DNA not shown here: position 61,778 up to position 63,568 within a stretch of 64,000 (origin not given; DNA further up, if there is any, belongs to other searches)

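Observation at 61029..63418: Tandem-HKD PLD-family nuclease translationally coupled to a beta-class DNA methyltransferase: candidate unusual R-M or defence module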

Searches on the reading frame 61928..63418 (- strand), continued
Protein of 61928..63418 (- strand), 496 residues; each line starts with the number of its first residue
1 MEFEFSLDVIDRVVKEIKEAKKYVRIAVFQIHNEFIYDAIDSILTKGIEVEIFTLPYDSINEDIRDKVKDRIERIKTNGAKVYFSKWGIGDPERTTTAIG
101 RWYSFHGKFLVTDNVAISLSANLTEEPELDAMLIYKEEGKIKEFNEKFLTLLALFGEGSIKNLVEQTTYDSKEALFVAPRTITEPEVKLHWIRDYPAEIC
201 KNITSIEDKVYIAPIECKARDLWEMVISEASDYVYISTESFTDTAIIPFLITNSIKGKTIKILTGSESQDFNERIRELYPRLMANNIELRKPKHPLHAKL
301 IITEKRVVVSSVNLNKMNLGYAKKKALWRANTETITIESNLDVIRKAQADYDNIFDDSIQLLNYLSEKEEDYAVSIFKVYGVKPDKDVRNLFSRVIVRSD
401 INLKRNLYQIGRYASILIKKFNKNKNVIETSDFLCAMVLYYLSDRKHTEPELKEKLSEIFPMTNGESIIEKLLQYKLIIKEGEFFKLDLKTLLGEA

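Call 20: fold_search(model_id=the predicted structure, library=pdb)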
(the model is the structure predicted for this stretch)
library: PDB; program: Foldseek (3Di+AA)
matches with E <= 10: 1658; with E <= 0.001: 70
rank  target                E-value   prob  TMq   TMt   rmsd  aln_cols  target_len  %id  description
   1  9vbg_A                1.0e-14  1.00  0.49  0.57   7.9       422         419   14  Cryo-EM structure of human PLD3 apo form (released 2025-12-24)
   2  9qqv                  1.6e-14  1.00  0.45  0.61   9.1       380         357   13  Structure of the F13 protein of Vaccinia virus in complex with G243-1720 (released 2025-12-24)
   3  8v07_C                2.0e-14  1.00  0.46  0.55   8.7       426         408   13  Crystal structure of mouse PLD3 co-crystallized with 5'Pi-ssDNA for 30 days (released 2024-03-13)
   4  8v07_B                2.9e-14  1.00  0.46  0.55   8.6       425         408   14  Crystal structure of mouse PLD3 co-crystallized with 5'Pi-ssDNA for 30 days (released 2024-03-13)
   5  8v06_C                9.9e-14  1.00  0.45  0.54   8.8       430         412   13  Crystal structure of mouse PLD3 co-crystallized with 5'Pi-ssDNA for 9 days (released 2024-03-13)
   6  8v07_D                1.3e-13  1.00  0.45  0.54   8.5       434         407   13  Crystal structure of mouse PLD3 co-crystallized with 5'Pi-ssDNA for 30 days (released 2024-03-13)
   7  8q1k_A                1.9e-13  1.00  0.45  0.53   8.3       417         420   14  Structural analysis of PLD3 reveals insights into the mechanism of lysosomal 5' exonuclease-mediated nucleic acid degr (released 2023-12-06)
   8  8q1x_A                1.9e-13  1.00  0.46  0.53   8.8       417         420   13  Structural analysis of PLD3 reveals insights into the mechanism of lysosomal 5' exonuclease-mediated nucleic acid degr (released 2023-12-06)
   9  8v07_A                3.2e-13  1.00  0.45  0.54   8.8       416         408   12  Crystal structure of mouse PLD3 co-crystallized with 5'Pi-ssDNA for 30 days (released 2024-03-13)
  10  2o8r_B                3.6e-13  1.00  0.40  0.34   7.6       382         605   12  Crystal Structure of Polyphosphate Kinase from Porphyromonas Gingivalis (released 2006-12-19)
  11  8v06_A                3.6e-13  1.00  0.44  0.52  10.2       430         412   13  Crystal structure of mouse PLD3 co-crystallized with 5'Pi-ssDNA for 9 days (released 2024-03-13)
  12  1v0w                  4.9e-13  1.00  0.42  0.42  11.7       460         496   13  Phospholipase D from Streptomyces sp. strain PMF soaked with the substrate dibutyrylphosphatidylcholine. (released 2004-06-03)
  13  8yr5_J                5.2e-13  1.00  0.50  0.55   8.7       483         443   15  Crystal structure of E. coli phosphatidylserine synthase in apo state (released 2024-11-20)
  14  8yr5_H                5.2e-13  1.00  0.49  0.55   8.8       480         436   15  Crystal structure of E. coli phosphatidylserine synthase in apo state (released 2024-11-20)
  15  1v0u                  5.2e-13  1.00  0.42  0.43  12.1       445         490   13  Phospholipase D from Streptomyces sp. strain PMF soaked with the product glycerophosphate. (released 2004-06-03)
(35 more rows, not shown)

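Call 29: search_dna_similar(query=window:61928-63418:-, collection=plasmids, mode=protein, max_evalue=0.00001, max_rows=15)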
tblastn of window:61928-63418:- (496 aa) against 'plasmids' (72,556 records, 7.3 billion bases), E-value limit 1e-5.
No match.

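Call 30: search_dna_similar(query=window:61928-63418:-, collection=phages, mode=protein, max_evalue=0.00001, max_rows=15)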
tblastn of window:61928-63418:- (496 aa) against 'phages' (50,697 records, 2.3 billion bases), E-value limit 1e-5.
No match.

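Call 33: search_protein_families(library=pfam, proteins=[L041:6599-7981:+, L027:4967-6124:+, L039:1516-2769:-, L001:7369-8421:+, L001:9181-9528:+], max_evalue=1)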
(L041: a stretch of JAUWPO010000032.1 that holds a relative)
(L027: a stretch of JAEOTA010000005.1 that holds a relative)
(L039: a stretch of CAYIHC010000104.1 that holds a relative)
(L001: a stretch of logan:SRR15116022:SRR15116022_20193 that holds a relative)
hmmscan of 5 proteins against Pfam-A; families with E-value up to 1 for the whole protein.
L041:6599-7981:+ (460 aa): 12 families
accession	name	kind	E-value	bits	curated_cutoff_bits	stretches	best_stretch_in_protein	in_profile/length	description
PF01555.25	N6_N4_Mtase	-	3.3e-21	76.7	26.7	2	90-176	136-220/221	DNA methylase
PF20582.4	UPF0758_N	-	7.3e-13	48.8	27.1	1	2-72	8-77/77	UPF0758 N-terminal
PF01170.24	UPF0020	-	1.8e-05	25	22.3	1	136-169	27-60/197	RMKL-like, methyltransferase domain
PF02086.21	MethyltransfD12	-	0.0011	19.2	22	1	128-185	10-65/253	D12 class N6 adenine-specific DNA methyltransferase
PF07669.17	Eco57I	-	0.0044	17.6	25.3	1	163-359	4-91/171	Eco57I restriction-modification methylase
PF09902.14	DUF2129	-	0.0044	17.5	22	1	290-324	11-45/70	Uncharacterized protein conserved in bacteria (DUF2129)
PF06325.19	PrmA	-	0.0098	15.8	22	1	130-187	154-211/296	Ribosomal protein L11 methyltransferase (PrmA)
PF09445.16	Methyltransf_15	-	0.016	15.2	22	0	140-176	3-39/165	RNA cap guanine-N2 methyltransferase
PF00633.29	HHH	-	0.019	15.3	24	1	56-76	9-29/30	Helix-hairpin-helix motif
PF02384.22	N6_Mtase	-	0.044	13.5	20.4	1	118-184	29-102/311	N-6 DNA Methylase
PF02475.24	TRM5-TYW2_MTfase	-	0.058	13.8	28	0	131-179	30-80/164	TRM5/TYW2 methyltransferase domain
PF14520.12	HHH_5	-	0.089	13.7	27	1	56-78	33-55/57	Helix-hairpin-helix domain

L027:4967-6124:+ (385 aa): 7 families
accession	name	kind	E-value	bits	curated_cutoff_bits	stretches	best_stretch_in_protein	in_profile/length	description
PF01555.25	N6_N4_Mtase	-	2.5e-16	60.8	26.7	2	46-135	133-215/221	DNA methylase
PF01170.24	UPF0020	-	6.2e-12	46.1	22.3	1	88-129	15-56/197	RMKL-like, methyltransferase domain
PF13847.12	Methyltransf_31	-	2.8e-05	24.3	27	1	104-142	6-47/145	Methyltransferase domain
PF09445.16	Methyltransf_15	-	0.0016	18.4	22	1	103-137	2-36/165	RNA cap guanine-N2 methyltransferase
PF03602.21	Cons_hypoth95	-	0.017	15.3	24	0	104-147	44-88/182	Conserved hypothetical protein 95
PF08241.18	Methyltransf_11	-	0.021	15.9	21.2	0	300-335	59-95/95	Methyltransferase domain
PF13649.12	Methyltransf_25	-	0.1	13.8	27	0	105-151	1-49/97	Methyltransferase domain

L039:1516-2769:- (417 aa): 4 families
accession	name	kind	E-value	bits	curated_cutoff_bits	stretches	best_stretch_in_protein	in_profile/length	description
PF01555.25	N6_N4_Mtase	-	8.7e-21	75.3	26.7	2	13-134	95-220/221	DNA methylase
PF01170.24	UPF0020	-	0.0005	20.2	22.3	1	94-121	27-54/197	RMKL-like, methyltransferase domain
PF09445.16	Methyltransf_15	-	0.0023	18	22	1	98-163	3-70/165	RNA cap guanine-N2 methyltransferase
PF02475.24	TRM5-TYW2_MTfase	-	0.03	14.7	28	1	89-140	30-83/164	TRM5/TYW2 methyltransferase domain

L001:7369-8421:+ (350 aa): 1 family
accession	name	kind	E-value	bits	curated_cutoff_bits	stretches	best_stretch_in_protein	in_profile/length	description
PF10787.14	YfmQ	-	0.028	14.6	22.9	1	65-112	61-109/133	Uncharacterised protein from bacillus cereus group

L001:9181-9528:+ (115 aa): 2 families
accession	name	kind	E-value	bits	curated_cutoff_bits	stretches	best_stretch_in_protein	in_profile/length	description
PF04573.17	SPC22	-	0.1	12.5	25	1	10-69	16-79/173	Signal peptidase subunit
PF14333.11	DUF4389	-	0.12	12.7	25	1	9-47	21-59/76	Domain of unknown function (DUF4389)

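Call 35: list_cluster_members(proteins=[P0005, P0007, P0010, P0016, P0025, P0032, P0039, P0078])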
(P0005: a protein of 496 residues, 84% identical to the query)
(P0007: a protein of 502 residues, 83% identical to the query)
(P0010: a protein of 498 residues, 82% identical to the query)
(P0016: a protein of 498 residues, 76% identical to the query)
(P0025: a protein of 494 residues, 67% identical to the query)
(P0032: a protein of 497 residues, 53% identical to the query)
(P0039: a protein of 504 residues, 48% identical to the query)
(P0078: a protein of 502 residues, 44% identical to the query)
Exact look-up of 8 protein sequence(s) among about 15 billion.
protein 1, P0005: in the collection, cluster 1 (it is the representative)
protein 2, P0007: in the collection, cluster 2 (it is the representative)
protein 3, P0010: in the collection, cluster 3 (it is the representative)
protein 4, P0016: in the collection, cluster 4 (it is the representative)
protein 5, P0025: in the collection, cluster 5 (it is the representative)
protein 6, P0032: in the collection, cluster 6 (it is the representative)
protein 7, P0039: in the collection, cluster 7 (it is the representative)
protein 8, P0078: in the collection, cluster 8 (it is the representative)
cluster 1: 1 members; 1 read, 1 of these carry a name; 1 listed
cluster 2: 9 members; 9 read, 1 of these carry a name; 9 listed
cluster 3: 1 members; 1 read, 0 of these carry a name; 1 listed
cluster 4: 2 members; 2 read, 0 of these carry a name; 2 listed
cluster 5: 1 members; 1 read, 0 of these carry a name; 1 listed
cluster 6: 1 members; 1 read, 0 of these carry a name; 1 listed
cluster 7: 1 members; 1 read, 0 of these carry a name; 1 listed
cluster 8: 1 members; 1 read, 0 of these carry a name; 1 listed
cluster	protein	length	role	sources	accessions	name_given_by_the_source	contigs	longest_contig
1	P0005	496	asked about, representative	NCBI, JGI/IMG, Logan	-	phosphatidylserine/phosphatidylglycerophosphate/cardiolipin synthase-like enzyme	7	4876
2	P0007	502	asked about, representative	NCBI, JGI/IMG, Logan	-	phosphatidylserine/phosphatidylglycerophosphate/cardiolipin synthase-like enzyme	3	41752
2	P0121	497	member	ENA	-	-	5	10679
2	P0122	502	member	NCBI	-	-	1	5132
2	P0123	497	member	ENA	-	-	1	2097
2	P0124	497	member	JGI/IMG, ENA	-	-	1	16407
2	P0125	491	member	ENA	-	-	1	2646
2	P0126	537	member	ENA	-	-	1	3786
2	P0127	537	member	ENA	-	-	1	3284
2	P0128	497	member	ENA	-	-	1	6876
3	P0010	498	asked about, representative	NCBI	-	-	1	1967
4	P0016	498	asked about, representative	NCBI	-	-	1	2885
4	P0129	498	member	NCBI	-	-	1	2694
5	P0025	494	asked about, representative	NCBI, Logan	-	-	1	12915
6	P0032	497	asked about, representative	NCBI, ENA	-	-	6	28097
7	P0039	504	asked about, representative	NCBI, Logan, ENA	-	-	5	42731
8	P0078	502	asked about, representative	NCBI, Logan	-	-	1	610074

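Call 36: find_encoding_contigs(protein=P0007, flank=6000, max_places=3)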
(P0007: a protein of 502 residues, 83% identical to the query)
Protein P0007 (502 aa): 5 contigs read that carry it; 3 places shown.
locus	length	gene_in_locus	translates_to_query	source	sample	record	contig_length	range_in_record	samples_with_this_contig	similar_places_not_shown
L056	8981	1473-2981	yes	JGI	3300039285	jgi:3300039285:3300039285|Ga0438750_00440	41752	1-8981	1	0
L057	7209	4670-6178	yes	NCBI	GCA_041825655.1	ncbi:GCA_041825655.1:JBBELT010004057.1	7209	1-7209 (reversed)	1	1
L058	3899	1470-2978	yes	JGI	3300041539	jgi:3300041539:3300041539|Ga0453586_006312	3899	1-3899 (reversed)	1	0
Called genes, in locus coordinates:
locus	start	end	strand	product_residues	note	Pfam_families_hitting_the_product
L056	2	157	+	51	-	?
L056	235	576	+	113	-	-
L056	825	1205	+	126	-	-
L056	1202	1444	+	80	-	-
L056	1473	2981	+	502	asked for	PF13091:PLDc_2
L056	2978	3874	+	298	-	PF03602:Cons_hypoth95 (faint), PF01555:N6_N4_Mtase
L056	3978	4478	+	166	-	PF00583:Acetyltransf_1, PF13673:Acetyltransf_10 (weak), PF13508:Acetyltransf_7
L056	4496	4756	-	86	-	PF05016:ParE_toxin (weak)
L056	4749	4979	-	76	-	PF24434:DUF7557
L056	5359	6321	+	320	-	PF24271:HVO_2833_C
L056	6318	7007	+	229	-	-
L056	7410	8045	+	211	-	PF00535:Glycos_transf_2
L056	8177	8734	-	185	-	PF13580:SIS_2, PF01380:SIS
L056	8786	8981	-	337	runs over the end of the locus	PF00535:Glycos_transf_2, PF13641:Glyco_tranf_2_3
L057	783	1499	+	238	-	-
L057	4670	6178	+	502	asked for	PF13091:PLDc_2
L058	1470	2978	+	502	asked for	PF13091:PLDc_2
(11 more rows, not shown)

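Call 37: find_encoding_contigs(protein=P0002, flank=6000, max_places=3)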
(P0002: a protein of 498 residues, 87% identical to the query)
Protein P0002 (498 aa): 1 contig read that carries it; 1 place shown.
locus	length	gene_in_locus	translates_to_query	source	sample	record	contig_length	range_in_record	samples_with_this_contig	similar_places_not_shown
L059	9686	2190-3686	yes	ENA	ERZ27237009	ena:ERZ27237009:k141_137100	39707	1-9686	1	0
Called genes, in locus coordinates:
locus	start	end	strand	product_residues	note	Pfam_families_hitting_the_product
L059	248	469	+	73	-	-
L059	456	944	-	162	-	-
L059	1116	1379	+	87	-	-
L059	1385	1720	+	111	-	-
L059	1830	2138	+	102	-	-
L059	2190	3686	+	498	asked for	PF13091:PLDc_2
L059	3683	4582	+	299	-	PF01555:N6_N4_Mtase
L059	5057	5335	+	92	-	-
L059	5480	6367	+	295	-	PF00248:Aldo_ket_red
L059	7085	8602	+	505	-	PF00083:Sugar_tr, PF07690:MFS_1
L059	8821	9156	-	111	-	-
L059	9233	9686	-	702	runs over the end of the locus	PF04945:YHS, PF00122:E1-E2_ATPase, PF00702:Hydrolase, PF08282:Hydrolase_3 (weak)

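Call 58: search_solved_structures(query=A3, max_evalue=10, show_alignments=0)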
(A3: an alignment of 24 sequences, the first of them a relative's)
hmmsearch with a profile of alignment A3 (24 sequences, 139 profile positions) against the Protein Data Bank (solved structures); distinct sequences matched with E-value up to 10: 4.
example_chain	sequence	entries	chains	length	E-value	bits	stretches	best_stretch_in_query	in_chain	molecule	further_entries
3d5l_A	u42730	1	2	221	0.13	15.8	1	84-126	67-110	Regulatory protein RecX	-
3lg7_A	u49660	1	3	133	0.24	14.9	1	51-112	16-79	4E10_S0_1EZ3A_002_C (T246)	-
5cyn_A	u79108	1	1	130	0.68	13.4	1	55-105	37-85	Large T antigen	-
4lif_A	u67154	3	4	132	0.7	13.4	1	55-105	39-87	Large T antigen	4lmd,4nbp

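Call 59: search_protein_families(library=pfam, alignment_id=A3, max_evalue=0.1)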
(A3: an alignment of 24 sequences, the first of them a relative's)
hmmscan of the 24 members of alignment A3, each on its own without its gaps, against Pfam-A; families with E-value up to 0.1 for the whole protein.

A. member 1, L001:11060-11488:+ (143 aa): 1 family
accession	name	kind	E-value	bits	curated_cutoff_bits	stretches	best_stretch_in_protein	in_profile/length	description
PF21982.2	RecX_HTH1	-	0.014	15.8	26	1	85-105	5-25/40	RecX, first three-helix domain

B. families by the number of members that match (of 24 scanned): 29 families (the first 25 are shown)
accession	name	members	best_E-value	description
PF21982.2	RecX_HTH1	4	0.0032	RecX, first three-helix domain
PF24406.1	nSTAND_NTPase4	3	0.013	Novel STAND NTPase 4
PF24270.1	HTH_Cmi2_C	3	0.038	Cmi2, C-terminal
PF17540.7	DUF5457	2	0.00039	Family of unknown function (DUF5457)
PF06050.19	HGD-D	2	0.037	2-hydroxyglutaryl-CoA dehydratase, D-component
PF22663.2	Rhv_5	2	0.038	Picornavirus coat protein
PF00929.31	RNase_T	1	0.0017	Exonuclease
PF21096.2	RecA_C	1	0.0027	RecA C-terminal domain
PF05712.18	MRG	1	0.0047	MRG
PF17004.11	SRP_TPR_like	1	0.0049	Putative TPR-like repeat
PF14394.12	DUF4423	1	0.0075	Domain of unknown function (DUF4423)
PF08221.17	HTH_9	1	0.022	RNA polymerase III subunit RPC82 helix-turn-helix domain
PF00981.22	Rota_NS53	1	0.027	Rotavirus RNA-binding Protein 53 (NS53)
PF02865.22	STAT_int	1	0.029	STAT protein, protein interaction domain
PF19891.5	DUF6364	1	0.033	Family of unknown function (DUF6364)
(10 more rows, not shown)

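Call 64: find_related_loci(query=A1, collection=viral_contigs, flank=6000)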
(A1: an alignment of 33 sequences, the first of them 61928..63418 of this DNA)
Query A1 (496 aa) in viral_contigs; peptide patterns used: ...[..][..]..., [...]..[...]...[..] (x = any residue, [..] = any of these).
43 stretches matched a pattern, but none encodes a relative of the query by tblastn (E <= 1e-3).

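Call 69: search_protein_families(library=phrogs, proteins=[L001:9181-9528:+, L001:7369-8421:+, window:61928-63418:-], max_evalue=0.01)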
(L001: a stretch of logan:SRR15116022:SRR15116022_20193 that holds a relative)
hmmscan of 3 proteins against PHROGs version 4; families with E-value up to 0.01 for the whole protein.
L001:9181-9528:+ (115 aa): 0 families

L001:7369-8421:+ (350 aa): 0 families

window:61928-63418:- (496 aa): 0 families
